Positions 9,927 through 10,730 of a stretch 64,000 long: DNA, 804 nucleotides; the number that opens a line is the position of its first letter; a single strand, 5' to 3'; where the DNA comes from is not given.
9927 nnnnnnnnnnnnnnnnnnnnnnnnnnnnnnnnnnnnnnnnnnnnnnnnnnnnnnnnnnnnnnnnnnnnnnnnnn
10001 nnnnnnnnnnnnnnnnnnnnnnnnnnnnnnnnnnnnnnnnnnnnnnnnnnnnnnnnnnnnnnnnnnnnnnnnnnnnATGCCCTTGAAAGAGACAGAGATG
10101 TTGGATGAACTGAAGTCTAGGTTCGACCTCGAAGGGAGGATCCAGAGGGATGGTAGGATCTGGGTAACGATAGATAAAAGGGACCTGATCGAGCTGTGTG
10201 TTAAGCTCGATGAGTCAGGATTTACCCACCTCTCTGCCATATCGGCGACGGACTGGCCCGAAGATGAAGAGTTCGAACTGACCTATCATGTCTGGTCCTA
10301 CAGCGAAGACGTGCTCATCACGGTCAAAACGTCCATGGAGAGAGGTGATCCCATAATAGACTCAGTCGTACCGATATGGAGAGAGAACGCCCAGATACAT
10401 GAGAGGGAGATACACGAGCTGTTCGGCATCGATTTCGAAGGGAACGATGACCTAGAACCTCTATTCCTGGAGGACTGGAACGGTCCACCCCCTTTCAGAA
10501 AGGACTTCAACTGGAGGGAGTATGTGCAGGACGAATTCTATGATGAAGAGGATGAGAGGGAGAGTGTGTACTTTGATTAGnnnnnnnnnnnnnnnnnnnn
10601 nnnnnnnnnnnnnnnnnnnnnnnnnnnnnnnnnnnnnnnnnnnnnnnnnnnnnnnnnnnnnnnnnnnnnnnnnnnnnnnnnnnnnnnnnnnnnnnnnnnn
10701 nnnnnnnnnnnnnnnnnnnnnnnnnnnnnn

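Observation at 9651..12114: Orphan four-gene NuoB-NuoC-NuoD-NuoI-like module with no membrane subunits and with degenerate cluster ligands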

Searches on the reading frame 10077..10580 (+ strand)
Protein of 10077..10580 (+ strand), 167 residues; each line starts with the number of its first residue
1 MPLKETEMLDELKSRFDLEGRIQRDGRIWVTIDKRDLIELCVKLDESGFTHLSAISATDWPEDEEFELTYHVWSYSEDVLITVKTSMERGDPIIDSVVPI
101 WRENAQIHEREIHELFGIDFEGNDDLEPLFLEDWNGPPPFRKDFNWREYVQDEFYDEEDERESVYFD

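Call 3: search_protein_families(library=pfam, proteins=[window:10077-10580:+], max_evalue=0.01)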
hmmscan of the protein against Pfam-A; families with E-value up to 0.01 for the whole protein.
window:10077-10580:+ (167 aa): 1 family
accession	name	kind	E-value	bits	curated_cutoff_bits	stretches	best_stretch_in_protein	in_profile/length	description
PF00329.25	Complex1_30kDa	-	1.9e-30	106.4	22.5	1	30-149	1-123/124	Respiratory-chain NADH dehydrogenase, 30 Kd subunit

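Call 4: search_protein_families(library=ncbifam, proteins=[window:10077-10580:+], max_evalue=0.01)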
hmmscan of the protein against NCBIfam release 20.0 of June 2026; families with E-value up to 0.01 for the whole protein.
window:10077-10580:+ (167 aa): 17 families
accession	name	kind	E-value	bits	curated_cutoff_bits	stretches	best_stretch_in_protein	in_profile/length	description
NF004734.0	PRK06074.2-1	equivalog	2.7e-27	95.8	169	1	6-146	6-151/164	NADH-quinone oxidoreductase subunit C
NF004735.0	PRK06074.2-2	equivalog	2.8e-25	89.1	176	1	9-145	7-147/158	NADH-quinone oxidoreductase subunit C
NF040611.1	F420_dehyd_FpoC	exception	3.3e-25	88.9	220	1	8-145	6-147/158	F420H2 dehydrogenase subunit FpoC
NF004736.0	PRK06074.2-3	equivalog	4.2e-25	88.4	239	1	7-160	20-172/183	NADH-quinone oxidoreductase subunit C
TIGR01961.1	NuoC_fam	subfamily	1.3e-24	87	122.45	1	30-147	3-121/122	NADH (or F420H2) dehydrogenase, subunit C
NF004738.0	PRK06074.2-5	equivalog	2.6e-21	76.1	198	1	18-154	20-159/174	NADH-quinone oxidoreductase subunit C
NF004737.0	PRK06074.2-4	equivalog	4.2e-21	75.5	144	1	23-158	9-137/150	NADH-quinone oxidoreductase subunit C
NF005832.0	PRK07735.1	equivalog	1.2e-17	64.3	431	1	45-145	327-424/430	NADH-quinone oxidoreductase subunit C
NF009141.0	PRK12494.1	equivalog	1.3e-15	57.7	175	1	29-158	45-172/175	NAD(P)H-quinone oxidoreductase subunit J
NF004733.0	PRK06074.1-5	equivalog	5.5e-15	55.6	225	1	26-161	29-165/203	NADH-quinone oxidoreductase subunit C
NF006304.0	PRK08491.1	equivalog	8e-14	51.8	228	1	9-142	40-172/263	NADH-quinone oxidoreductase subunit C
NF005856.0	PRK07785.1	equivalog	1.9e-13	50.8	224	1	24-144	98-222/246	NADH-quinone oxidoreductase subunit C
NF008728.0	PRK11742.1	equivalog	5.1e-12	44.9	840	1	63-158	92-186/598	NADH-quinone oxidoreductase subunit C/D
NF004730.0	PRK06074.1-1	equivalog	1.5e-11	44.5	193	1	61-161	73-172/200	NADH-quinone oxidoreductase subunit C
NF009808.0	PRK13292.1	equivalog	1.9e-11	42.6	1156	1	62-153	292-382/791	NADH-quinone oxidoreductase subunit B/C/D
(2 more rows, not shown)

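Call 15: search_solved_structures(query=window:10077-10580:+, show_alignments=1, max_evalue=0.00001)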
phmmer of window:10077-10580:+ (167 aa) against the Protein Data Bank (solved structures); distinct sequences matched with E-value up to 0.00001: 37.
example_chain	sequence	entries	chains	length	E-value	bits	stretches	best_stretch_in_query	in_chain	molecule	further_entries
6u8y_K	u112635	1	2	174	4.3e-17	65.6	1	18-160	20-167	NADH dehydrogenase subunit C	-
6hum_J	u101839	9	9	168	2.7e-13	53.3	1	26-154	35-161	NAD(P)H-quinone oxidoreductase subunit J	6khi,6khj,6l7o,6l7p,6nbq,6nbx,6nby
7zm7_G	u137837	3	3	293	2.4e-11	46.9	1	47-161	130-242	NADH-ubiquinone oxidoreductase 30.4 kDa subunit-like protein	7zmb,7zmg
5lc5_C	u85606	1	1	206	5.7e-11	45.7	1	47-159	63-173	NADH dehydrogenase [ubiquinone] iron-sulfur protein 3, mitochondrial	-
9w2u_C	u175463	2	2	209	5.9e-11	45.7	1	47-159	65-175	NADH dehydrogenase [ubiquinone] iron-sulfur protein 3, mitochondrial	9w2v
5ldw_C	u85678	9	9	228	7.4e-11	45.3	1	47-159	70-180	NADH dehydrogenase [ubiquinone] iron-sulfur protein 3, mitochondrial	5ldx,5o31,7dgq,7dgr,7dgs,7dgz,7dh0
7qsd_C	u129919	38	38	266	1.1e-10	44.8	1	47-159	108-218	NADH dehydrogenase [ubiquinone] iron-sulfur protein 3, mitochondrial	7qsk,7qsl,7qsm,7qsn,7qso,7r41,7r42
8qby_C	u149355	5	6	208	3e-10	43.4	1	46-158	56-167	NADH-quinone oxidoreductase subunit C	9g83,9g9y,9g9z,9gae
9iho_C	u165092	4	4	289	3.3e-10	43.2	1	50-161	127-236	NUGM (30 kDa) subunit of mitochondrial NADH:ubiquinone oxidoreductase (Complex I)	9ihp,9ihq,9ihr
8zo8_S3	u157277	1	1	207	6.4e-10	42.3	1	47-159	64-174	NADH dehydrogenase [ubiquinone] iron-sulfur protein 3, mitochondrial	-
7v2c_P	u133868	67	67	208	6.5e-10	42.3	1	47-159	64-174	NADH dehydrogenase [ubiquinone] iron-sulfur protein 3, mitochondrial | Complex I-30kD | NADH-ubiquinone oxidoreductase 30 kDa subunit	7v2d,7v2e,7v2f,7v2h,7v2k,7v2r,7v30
7zd6_5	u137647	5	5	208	8.3e-10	41.9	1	47-159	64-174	NADH dehydrogenase [ubiquinone] iron-sulfur protein 3, mitochondrial | Complex I-30kD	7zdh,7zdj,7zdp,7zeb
5lnk_5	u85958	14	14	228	1e-09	41.6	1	47-159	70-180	Mitochondrial complex I, 30 kDa subunit | NADH:ubiquinone oxidoreductase core subunit S3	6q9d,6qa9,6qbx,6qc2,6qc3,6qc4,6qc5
5gpn_W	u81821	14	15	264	1.2e-09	41.5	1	47-159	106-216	NADH dehydrogenase [ubiquinone] iron-sulfur protein 3 | NADH dehydrogenase [ubiquinone] iron-sulfur protein 3, mitochondrial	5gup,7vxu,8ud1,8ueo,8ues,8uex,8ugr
6zk9_5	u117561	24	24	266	1.5e-09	41.1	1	47-159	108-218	NADH:ubiquinone oxidoreductase core subunit S3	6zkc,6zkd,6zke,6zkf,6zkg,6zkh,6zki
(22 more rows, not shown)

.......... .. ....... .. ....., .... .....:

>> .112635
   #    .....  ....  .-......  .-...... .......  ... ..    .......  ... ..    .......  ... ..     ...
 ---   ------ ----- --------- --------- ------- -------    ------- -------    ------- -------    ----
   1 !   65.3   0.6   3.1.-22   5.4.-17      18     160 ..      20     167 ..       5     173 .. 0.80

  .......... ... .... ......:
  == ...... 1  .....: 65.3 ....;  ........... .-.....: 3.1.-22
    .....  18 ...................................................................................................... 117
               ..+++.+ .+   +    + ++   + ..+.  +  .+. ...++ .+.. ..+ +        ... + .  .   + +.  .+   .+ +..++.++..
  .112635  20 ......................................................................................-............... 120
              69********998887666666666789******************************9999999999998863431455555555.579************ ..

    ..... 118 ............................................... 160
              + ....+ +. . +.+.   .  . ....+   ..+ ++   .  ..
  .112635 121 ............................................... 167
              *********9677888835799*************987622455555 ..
